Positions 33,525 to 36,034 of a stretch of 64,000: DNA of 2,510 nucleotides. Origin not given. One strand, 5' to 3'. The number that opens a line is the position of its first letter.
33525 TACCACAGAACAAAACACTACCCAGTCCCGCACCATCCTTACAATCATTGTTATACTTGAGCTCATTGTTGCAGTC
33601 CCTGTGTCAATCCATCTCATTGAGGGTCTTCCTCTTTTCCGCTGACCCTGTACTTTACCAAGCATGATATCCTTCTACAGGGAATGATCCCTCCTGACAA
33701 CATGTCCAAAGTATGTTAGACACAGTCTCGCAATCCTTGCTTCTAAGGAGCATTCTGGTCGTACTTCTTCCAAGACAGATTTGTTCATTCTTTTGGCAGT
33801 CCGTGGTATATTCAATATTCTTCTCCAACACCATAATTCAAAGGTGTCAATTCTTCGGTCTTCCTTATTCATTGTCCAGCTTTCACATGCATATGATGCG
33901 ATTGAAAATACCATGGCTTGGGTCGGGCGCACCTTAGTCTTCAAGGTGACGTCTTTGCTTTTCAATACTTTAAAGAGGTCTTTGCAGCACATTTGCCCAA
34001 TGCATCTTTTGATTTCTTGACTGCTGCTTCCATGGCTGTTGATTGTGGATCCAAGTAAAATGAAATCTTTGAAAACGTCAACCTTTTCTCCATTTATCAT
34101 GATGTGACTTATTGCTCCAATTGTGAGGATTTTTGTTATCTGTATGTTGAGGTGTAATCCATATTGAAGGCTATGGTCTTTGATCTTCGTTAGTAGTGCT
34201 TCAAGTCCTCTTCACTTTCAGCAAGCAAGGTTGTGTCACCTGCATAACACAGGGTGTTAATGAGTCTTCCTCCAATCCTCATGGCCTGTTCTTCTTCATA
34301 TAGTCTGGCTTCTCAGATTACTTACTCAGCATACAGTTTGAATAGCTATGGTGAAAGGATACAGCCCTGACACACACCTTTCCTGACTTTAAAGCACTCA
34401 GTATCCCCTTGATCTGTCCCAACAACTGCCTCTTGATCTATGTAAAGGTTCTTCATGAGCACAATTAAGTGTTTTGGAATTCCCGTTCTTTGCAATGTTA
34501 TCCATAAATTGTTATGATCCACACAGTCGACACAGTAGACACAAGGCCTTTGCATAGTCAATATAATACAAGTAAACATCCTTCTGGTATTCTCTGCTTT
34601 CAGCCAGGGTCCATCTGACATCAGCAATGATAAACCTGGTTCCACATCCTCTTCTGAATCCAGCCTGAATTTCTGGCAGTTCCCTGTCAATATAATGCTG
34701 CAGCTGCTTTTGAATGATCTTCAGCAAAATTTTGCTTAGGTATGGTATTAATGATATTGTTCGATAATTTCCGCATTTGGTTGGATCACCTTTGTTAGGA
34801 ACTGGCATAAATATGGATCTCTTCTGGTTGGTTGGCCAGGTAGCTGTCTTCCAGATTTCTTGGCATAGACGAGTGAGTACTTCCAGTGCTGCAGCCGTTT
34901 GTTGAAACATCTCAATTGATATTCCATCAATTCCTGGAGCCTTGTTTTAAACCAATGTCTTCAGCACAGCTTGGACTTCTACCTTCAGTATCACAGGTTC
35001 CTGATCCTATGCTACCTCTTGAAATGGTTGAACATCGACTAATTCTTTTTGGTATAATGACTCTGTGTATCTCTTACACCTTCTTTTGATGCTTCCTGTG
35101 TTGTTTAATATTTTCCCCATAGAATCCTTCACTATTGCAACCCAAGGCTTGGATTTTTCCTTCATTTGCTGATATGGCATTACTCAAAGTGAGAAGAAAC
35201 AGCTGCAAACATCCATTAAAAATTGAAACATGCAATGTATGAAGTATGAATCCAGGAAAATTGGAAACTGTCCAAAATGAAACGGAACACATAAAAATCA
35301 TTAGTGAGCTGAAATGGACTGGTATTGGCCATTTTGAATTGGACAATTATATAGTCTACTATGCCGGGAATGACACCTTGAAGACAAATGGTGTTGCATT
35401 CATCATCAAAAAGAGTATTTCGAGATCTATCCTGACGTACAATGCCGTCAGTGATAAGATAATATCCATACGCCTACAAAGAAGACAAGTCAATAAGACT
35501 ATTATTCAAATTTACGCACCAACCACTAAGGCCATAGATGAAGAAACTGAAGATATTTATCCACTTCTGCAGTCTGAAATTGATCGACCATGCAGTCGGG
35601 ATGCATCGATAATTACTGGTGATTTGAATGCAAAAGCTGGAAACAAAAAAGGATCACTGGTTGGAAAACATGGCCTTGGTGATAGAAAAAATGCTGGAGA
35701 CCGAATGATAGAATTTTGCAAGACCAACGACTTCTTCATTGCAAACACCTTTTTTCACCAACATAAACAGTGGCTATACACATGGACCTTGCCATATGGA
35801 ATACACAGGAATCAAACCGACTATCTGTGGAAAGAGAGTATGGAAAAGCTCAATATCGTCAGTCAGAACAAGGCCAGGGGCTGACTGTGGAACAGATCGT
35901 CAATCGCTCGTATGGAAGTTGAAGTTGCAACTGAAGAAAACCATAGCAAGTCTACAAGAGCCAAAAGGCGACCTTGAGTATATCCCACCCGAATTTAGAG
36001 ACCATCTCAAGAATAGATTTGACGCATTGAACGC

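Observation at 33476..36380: RTE/BovB element with its 5' half inverted relative to its 3' half, abutting at the same element coordinate: a twin-priming-like structure in a non-L1 LINE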

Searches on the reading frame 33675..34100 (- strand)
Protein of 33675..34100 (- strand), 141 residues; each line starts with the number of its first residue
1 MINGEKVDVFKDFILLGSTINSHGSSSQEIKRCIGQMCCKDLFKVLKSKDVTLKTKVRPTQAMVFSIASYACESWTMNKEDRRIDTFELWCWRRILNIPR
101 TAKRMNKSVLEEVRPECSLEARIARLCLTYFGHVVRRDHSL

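Call 4: search_protein_families(library=pfam, proteins=[window:33675-34100:-], max_evalue=0.01)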
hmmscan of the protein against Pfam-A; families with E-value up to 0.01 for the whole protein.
window:33675-34100:- (141 aa): 1 family
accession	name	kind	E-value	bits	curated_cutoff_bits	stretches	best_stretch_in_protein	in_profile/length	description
PF05859.17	Mis12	-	0.0012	19.1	25.7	1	81-101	72-92/231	Mis12 protein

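Call 29: find_encoding_contigs(protein=window:33675-34100:-, flank=10000, max_places=10)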
Protein window:33675-34100:- (141 aa): no gene with exactly this product is on record in the collection.

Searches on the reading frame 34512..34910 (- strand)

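Call 4: search_protein_families(library=pfam, proteins=[window:34512-34910:-], max_evalue=0.01)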
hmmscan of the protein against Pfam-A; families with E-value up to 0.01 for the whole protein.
window:34512-34910:- (132 aa): 1 family
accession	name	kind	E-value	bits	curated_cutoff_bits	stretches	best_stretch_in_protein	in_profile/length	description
PF00078.32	RVT_1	-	2.3e-06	27.9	29.6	1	38-119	2-75/205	Reverse transcriptase (RNA-dependent DNA polymerase)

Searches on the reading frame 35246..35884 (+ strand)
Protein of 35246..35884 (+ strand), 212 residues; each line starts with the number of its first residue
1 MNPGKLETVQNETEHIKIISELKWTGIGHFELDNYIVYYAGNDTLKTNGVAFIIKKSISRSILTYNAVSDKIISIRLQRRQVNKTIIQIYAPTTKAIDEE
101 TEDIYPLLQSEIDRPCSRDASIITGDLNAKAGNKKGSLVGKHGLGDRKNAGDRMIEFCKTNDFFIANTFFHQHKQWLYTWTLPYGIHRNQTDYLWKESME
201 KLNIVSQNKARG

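Call 4: search_protein_families(library=pfam, proteins=[window:35246-35884:+], max_evalue=0.01)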
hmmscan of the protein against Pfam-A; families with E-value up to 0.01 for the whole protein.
window:35246-35884:+ (212 aa): 2 families
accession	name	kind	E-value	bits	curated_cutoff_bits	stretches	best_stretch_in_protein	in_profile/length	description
PF03372.29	Exo_endo_phos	-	0.00014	22.2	24.5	1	35-184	57-190/225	Endonuclease/Exonuclease/phosphatase family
PF14529.12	Exo_endo_phos_2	-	0.0064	16.8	27.4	0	86-167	3-71/117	Endonuclease-reverse transcriptase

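Call 28: find_encoding_contigs(protein=window:35246-35884:+, flank=10000, max_places=10)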
Protein window:35246-35884:+ (212 aa): no gene with exactly this product is on record in the collection.
